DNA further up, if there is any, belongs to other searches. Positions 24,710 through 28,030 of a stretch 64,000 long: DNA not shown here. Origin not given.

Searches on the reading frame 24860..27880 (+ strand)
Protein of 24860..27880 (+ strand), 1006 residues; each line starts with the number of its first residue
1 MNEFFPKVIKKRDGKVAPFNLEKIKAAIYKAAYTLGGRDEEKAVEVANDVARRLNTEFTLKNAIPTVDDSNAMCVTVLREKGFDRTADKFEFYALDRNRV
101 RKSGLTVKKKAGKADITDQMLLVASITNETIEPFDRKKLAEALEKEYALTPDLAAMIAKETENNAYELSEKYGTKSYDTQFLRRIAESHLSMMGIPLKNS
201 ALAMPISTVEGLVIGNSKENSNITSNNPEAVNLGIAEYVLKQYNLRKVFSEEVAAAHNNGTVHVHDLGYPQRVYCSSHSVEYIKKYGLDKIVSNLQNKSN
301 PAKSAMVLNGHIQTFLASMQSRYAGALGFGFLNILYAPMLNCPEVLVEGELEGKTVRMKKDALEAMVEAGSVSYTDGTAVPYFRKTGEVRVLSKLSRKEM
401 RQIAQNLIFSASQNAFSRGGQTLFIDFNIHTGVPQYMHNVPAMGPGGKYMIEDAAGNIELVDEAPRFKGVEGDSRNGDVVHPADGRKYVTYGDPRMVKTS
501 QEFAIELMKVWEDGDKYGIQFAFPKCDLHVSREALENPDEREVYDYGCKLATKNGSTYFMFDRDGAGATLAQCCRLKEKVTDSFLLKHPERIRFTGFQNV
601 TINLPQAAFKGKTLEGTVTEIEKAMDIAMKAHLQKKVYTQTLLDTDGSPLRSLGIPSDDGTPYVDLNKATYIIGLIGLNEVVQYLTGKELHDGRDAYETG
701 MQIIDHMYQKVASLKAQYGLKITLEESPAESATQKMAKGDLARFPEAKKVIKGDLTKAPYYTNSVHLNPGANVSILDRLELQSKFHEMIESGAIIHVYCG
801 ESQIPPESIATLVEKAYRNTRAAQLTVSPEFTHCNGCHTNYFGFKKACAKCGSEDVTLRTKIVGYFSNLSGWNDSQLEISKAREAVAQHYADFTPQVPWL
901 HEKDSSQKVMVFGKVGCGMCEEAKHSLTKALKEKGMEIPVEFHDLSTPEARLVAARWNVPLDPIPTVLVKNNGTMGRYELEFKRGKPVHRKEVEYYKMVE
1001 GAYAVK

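Call 29: search_protein_families(library=pfam, proteins=[window:24860-27880:+], max_evalue=0.001)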
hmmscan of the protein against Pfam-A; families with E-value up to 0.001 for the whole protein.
window:24860-27880:+ (1006 aa): 2 families
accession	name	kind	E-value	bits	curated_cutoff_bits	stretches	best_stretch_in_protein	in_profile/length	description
PF13597.11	NRDD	-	2.6e-106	357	26.2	1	219-876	1-552/562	Anaerobic ribonucleoside-triphosphate reductase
PF03477.21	ATP-cone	-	8.4e-15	55.5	25.8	1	8-95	2-84/88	ATP cone domain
